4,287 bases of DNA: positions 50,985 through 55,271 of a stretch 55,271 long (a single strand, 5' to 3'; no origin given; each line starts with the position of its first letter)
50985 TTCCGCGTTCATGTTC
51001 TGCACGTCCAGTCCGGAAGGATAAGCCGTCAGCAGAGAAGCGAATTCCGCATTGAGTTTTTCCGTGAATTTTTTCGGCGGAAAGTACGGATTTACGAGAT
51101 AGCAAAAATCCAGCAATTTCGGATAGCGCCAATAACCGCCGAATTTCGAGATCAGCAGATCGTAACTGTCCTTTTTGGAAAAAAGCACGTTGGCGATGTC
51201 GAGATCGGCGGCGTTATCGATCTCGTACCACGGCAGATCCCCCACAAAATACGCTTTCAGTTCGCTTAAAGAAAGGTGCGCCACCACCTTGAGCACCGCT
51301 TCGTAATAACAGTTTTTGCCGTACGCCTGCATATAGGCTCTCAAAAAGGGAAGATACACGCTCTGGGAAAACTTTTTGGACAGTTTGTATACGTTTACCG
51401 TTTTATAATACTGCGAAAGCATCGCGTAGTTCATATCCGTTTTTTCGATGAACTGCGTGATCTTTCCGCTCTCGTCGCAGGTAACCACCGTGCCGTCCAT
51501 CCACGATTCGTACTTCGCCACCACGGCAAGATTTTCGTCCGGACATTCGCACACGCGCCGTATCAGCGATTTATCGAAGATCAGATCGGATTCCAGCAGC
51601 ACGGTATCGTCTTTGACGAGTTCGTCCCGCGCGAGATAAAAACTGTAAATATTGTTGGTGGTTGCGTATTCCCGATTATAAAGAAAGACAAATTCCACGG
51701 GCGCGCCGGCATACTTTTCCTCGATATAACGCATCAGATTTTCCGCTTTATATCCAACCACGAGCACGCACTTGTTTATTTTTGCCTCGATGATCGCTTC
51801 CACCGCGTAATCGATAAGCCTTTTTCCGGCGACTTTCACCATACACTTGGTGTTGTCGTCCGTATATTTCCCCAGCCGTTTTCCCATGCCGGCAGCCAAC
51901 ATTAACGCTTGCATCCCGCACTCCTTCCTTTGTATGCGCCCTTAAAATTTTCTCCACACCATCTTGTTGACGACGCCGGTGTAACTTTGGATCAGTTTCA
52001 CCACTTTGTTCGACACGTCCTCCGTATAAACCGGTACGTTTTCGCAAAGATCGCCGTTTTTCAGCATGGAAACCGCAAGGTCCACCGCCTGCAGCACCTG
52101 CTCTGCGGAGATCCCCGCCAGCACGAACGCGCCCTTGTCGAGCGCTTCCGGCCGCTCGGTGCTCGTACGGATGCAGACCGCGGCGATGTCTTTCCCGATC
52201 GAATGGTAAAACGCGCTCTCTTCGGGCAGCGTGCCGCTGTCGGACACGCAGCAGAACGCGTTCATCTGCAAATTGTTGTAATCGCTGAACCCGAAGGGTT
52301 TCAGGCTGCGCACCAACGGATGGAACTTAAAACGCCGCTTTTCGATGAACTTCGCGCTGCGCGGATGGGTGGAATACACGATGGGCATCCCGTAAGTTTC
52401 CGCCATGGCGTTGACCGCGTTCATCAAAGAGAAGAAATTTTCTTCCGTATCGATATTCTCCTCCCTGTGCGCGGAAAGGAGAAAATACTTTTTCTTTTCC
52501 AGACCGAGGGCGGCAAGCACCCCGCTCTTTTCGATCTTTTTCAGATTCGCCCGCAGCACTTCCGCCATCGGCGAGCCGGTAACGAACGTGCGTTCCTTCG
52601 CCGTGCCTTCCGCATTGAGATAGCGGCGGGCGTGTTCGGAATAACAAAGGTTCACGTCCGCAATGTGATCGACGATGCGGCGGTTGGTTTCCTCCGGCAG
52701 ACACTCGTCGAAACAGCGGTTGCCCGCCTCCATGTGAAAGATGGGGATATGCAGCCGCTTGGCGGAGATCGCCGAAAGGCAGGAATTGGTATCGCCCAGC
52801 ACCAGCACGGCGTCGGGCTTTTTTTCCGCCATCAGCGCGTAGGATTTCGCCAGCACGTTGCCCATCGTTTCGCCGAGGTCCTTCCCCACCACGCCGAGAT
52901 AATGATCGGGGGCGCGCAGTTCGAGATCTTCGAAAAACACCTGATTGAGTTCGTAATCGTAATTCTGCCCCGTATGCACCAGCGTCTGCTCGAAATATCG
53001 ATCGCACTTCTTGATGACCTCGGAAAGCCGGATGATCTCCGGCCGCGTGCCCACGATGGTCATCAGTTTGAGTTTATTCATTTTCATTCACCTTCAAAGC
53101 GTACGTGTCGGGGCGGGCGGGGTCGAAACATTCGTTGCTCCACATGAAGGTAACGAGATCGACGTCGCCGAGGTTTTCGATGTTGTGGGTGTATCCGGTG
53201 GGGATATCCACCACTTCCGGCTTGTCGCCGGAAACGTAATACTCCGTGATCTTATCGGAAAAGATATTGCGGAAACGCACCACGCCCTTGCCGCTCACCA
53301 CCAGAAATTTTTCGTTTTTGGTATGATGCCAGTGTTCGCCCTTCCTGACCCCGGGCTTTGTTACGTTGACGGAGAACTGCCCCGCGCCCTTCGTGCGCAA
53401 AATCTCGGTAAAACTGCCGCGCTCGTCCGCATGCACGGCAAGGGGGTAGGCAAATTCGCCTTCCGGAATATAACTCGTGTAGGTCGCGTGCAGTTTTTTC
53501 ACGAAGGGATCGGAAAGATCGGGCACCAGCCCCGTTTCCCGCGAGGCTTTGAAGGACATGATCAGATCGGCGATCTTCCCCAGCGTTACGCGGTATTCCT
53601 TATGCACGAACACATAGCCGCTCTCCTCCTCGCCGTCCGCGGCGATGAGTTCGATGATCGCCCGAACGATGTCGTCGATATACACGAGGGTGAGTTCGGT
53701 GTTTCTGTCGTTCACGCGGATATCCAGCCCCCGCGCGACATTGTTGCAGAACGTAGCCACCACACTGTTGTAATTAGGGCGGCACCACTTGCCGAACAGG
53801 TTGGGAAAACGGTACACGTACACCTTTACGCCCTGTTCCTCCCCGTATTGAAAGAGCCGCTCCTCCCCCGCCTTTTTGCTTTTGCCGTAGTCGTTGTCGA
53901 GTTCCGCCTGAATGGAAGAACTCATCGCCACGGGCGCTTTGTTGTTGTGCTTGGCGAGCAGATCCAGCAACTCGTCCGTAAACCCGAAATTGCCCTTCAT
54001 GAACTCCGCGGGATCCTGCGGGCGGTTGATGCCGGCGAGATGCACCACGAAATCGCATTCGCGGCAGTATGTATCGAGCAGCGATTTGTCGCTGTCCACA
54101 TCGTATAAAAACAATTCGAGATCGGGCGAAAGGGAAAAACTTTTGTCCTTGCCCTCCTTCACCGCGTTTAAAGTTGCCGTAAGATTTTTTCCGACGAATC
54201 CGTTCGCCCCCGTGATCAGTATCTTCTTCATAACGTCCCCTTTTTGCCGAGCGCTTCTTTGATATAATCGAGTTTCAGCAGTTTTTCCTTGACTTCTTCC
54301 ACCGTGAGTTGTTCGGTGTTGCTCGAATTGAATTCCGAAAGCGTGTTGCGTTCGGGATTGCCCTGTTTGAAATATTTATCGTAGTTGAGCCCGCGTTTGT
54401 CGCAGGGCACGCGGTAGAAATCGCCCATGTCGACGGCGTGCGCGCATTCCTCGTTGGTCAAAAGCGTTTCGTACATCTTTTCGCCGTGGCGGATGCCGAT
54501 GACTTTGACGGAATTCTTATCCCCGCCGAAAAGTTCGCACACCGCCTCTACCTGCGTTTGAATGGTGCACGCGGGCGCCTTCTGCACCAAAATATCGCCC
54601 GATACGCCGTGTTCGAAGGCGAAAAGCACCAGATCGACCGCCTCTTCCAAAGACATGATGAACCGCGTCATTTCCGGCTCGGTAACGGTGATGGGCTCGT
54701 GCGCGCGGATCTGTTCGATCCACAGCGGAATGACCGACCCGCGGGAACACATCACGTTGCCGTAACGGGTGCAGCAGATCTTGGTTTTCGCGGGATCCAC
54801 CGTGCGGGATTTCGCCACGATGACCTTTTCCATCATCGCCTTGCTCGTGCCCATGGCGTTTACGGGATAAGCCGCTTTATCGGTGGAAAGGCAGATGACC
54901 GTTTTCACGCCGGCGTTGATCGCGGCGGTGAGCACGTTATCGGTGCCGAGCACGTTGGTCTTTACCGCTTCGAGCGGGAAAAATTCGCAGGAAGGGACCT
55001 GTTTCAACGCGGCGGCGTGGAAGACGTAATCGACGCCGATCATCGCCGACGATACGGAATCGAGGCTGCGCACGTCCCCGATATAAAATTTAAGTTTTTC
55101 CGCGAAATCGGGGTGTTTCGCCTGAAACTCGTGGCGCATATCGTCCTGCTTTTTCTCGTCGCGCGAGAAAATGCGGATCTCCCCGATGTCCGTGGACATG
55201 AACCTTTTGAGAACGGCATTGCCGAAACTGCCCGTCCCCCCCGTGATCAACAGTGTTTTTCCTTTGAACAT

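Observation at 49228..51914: LicC-like cytidylyltransferase fused to a CobD/HisC-like PLP enzyme, followed by an OCD/mu-crystallin enzyme, at the tail of an L-FucNAc operon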

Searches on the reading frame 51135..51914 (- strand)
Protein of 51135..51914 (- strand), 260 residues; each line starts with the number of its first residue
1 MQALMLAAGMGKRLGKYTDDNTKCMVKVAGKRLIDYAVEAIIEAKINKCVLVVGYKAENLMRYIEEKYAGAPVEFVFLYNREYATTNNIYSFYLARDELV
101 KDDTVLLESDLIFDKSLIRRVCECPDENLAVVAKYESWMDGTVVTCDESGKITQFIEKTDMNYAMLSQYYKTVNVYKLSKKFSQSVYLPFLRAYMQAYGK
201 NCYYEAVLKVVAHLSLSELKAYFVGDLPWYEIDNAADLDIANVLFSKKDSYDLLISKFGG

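Call 57: search_solved_structures(query=window:51135-51914:-, max_evalue=0.001, show_alignments=3)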
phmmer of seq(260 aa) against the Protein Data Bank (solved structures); distinct sequences matched with E-value up to 0.001: 17.
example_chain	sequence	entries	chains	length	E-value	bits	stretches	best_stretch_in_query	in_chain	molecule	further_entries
1jyk_A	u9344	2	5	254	1.4e-15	60.7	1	2-119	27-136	CTP:phosphocholine Cytidylyltransferase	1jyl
6pd1_A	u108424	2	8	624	4e-09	39.7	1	2-241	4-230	Nucleotidyl transferase/aminotransferase, class V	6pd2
4jd0_A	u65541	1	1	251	1.3e-07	34.7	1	2-190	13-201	Nucleotidyl transferase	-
7whr_B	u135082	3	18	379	1.1e-06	31.7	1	1-159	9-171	Nucleotidyl transferase family protein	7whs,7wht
8yre_D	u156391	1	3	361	3.6e-06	30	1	1-161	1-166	Mannose-1-phosphate guanylyltransferase 1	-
7x8j_A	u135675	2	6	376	4e-06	29.8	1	1-161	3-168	Mannose-1-phosphate guanylyltransferase 1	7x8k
7d72_K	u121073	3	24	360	6.4e-06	29.1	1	1-161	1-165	Mannose-1-phosphate guanyltransferase beta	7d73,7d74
5z09_A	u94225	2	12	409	5.5e-05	26.1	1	1-166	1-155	Dual sugar-1-phosphate nucleotidylyltransferase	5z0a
2ggo_A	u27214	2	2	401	9.7e-05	25.3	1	1-166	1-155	401aa long hypothetical glucose-1-phosphate thymidylyltransferase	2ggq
3rsb_A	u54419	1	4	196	0.00028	23.8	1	1-112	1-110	Adenosylcobinamide-phosphate guanylyltransferase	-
2mzb_A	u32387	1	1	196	0.00029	23.7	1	1-112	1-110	Adenosylcobinamide-phosphate guanylyltransferase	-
6vr0_A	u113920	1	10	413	0.00046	23.1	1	3-66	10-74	Glucose-1-phosphate adenylyltransferase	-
5w5r_A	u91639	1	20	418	0.00088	22.1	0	3-66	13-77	Glucose-1-phosphate adenylyltransferase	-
5w5t_A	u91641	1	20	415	0.00088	22.1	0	3-66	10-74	Glucose-1-phosphate adenylyltransferase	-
3brk_X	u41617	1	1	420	0.0009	22.1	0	3-66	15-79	Glucose-1-phosphate adenylyltransferase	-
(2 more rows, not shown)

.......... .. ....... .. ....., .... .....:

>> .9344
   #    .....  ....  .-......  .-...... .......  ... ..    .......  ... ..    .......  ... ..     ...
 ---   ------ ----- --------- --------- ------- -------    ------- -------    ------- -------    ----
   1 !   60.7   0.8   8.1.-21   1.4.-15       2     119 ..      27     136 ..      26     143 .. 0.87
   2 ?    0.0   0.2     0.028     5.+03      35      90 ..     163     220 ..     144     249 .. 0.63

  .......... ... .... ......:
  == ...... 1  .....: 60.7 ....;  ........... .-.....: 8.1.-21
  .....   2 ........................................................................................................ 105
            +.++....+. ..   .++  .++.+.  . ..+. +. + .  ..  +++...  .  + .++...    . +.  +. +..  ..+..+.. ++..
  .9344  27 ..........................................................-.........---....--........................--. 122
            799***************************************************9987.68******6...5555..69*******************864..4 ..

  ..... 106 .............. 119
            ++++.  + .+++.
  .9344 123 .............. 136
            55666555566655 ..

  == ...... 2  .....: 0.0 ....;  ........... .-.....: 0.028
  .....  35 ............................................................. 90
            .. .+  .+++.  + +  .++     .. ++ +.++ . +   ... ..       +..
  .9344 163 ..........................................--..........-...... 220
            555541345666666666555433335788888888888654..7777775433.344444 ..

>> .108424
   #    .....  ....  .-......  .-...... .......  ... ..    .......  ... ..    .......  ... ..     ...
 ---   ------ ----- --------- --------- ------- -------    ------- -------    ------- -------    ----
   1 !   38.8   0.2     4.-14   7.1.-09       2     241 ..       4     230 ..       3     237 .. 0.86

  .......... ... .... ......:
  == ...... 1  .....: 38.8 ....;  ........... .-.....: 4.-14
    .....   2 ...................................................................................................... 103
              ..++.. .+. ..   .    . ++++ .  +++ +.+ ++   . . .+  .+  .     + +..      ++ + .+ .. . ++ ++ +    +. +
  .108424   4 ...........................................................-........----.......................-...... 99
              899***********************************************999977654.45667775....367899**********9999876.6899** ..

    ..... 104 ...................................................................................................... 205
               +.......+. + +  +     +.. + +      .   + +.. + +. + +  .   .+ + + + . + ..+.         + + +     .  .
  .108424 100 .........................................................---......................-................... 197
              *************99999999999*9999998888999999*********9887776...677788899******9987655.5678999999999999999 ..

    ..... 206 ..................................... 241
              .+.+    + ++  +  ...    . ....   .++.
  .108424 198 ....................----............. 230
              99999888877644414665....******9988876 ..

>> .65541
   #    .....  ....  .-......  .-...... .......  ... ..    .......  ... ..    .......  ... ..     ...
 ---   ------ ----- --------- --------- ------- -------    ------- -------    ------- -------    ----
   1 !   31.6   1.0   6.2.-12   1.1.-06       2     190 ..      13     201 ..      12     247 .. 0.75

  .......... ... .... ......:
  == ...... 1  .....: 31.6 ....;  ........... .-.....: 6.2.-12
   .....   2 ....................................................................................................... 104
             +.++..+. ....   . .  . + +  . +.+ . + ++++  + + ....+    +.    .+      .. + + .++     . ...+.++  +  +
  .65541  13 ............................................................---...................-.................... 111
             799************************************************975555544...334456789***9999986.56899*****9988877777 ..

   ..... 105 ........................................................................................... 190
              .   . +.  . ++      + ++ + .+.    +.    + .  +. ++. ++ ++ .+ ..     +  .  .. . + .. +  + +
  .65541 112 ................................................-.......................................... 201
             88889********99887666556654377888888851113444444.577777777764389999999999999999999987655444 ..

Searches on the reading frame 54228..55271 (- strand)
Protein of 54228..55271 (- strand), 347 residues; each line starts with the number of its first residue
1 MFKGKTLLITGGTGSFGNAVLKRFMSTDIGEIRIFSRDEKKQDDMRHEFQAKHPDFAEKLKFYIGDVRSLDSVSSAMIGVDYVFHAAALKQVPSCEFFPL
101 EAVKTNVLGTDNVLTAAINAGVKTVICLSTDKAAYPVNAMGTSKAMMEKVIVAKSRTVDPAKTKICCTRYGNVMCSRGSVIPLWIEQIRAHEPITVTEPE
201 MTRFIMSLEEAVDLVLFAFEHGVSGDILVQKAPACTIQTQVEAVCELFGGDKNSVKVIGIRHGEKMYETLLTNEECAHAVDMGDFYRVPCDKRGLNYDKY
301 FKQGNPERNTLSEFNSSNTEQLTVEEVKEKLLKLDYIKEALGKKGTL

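Call 3: search_protein_families(library=pfam, proteins=[window:54228-55271:-], max_evalue=0.01)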
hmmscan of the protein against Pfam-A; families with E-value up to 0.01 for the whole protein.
window:54228-55271:- (347 aa): 12 families
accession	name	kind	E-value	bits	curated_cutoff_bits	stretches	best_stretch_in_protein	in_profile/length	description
PF02719.21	Polysacc_synt_2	-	1.2e-103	346.8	20.2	1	7-288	1-291/293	Polysaccharide biosynthesis protein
PF08485.16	Polysacc_syn_2C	-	3.2e-22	78.4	25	1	291-338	1-48/48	Polysaccharide biosynthesis protein C-terminal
PF01370.27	Epimerase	-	7e-22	78.4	20.9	1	8-226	2-235/240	NAD dependent epimerase/dehydratase family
PF01073.25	3Beta_HSD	-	1.5e-15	57.4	22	1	8-136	1-122/280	3-beta hydroxysteroid dehydrogenase/isomerase family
PF16363.11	GDP_Man_Dehyd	-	5.4e-13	49.5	27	1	8-131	1-130/332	GDP-mannose 4,6 dehydratase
PF13460.12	NAD_binding_10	-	1.3e-09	38.7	27.2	1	11-156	1-126/184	NAD(P)H-binding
PF07993.18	NAD_binding_4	-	1.2e-07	31.6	20.1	1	9-145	1-151/258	Male sterility protein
PF04321.23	RmlD_sub_bind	-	1.6e-07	31.1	27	1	6-132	2-103/287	RmlD substrate binding domain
PF05368.20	NmrA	-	0.00033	20.8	27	1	5-155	3-138/298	NmrA-like family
PF08659.16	KR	-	0.00054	20.4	22.6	1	6-80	2-75/180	KR domain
PF00106.31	adh_short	-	0.0053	16.7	26.6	0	5-78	1-69/195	short chain dehydrogenase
PF01488.26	Shikimate_DH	-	0.0076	16.8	24.3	0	4-93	12-99/138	Shikimate / quinate 5-dehydrogenase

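Call 4: search_protein_families(library=ncbifam, proteins=[window:54228-55271:-], max_evalue=0.01)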
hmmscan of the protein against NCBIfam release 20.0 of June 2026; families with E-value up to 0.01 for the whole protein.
window:54228-55271:- (347 aa): 35 families (the best 25 are shown)
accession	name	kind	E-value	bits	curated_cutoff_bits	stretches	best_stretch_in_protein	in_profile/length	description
TIGR04130.1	FnlA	equivalog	6.9e-157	521.6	730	1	1-338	1-332/337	UDP-N-acetylglucosamine 4,6-dehydratase/5-epimerase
TIGR03589.1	PseB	equivalog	2.1e-90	303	407.75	1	1-329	1-322/324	UDP-N-acetylglucosamine 4,6-dehydratase (inverting)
TIGR04180.1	EDH_00030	hypoth_equivalog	6.2e-15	55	475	1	8-132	2-123/297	NAD-dependent 4,6-dehydratase LegB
TIGR03466.1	HpnA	hypoth_equivalog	1.7e-12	46.9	367.65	1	6-131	2-114/327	hopanoid-associated sugar epimerase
TIGR02622.1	CDP_4_6_dhtase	equivalog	7e-12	45.1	278.45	1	1-133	1-132/352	CDP-glucose 4,6-dehydratase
TIGR01179.1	galE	equivalog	6.2e-10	38.4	262.3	1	7-175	2-178/332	UDP-glucose 4-epimerase GalE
NF041293.1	G6PDh_Azf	equivalog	2e-09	37.2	400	1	5-134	3-119/252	NAD-dependent glucose-6-phosphate dehydrogenase Azf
NF011728.1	PRK15181.1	equivalog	3.6e-09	36.1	760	1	4-126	15-137/348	Vi polysaccharide biosynthesis UDP-N-acetylglucosaminuronic acid C-4 epimerase TviC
NF052578.1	StrlDmthSdmBMthl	equivalog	4.6e-09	36.5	600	1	6-144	2-126/328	sterol demethylase protein SdmB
TIGR01181.1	dTDP_gluc_dehyt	equivalog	9.2e-09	34.8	365.1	1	7-264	2-277/321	dTDP-glucose 4,6-dehydratase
NF042423.1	oxyalk_red_Shew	equivalog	1.1e-07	31.2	580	1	5-132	9-120/331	2-alkyl-3-oxoalkanoate reductase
NF042422.1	oxyalk_red_OleD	equivalog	5.2e-07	29.3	580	1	7-138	3-122/329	2-alkyl-3-oxoalkanoate reductase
TIGR02197.1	heptose_epim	equivalog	1e-05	24.9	274.6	1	7-175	1-172/316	ADP-glyceromanno-heptose 6-epimerase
NF005539.0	PRK07201.1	equivalog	5.1e-05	22.2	549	1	7-120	3-115/657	SDR family oxidoreductase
NF007956.0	PRK10675.1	subfamily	7.4e-05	22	394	1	7-130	3-124/338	UDP-glucose 4-epimerase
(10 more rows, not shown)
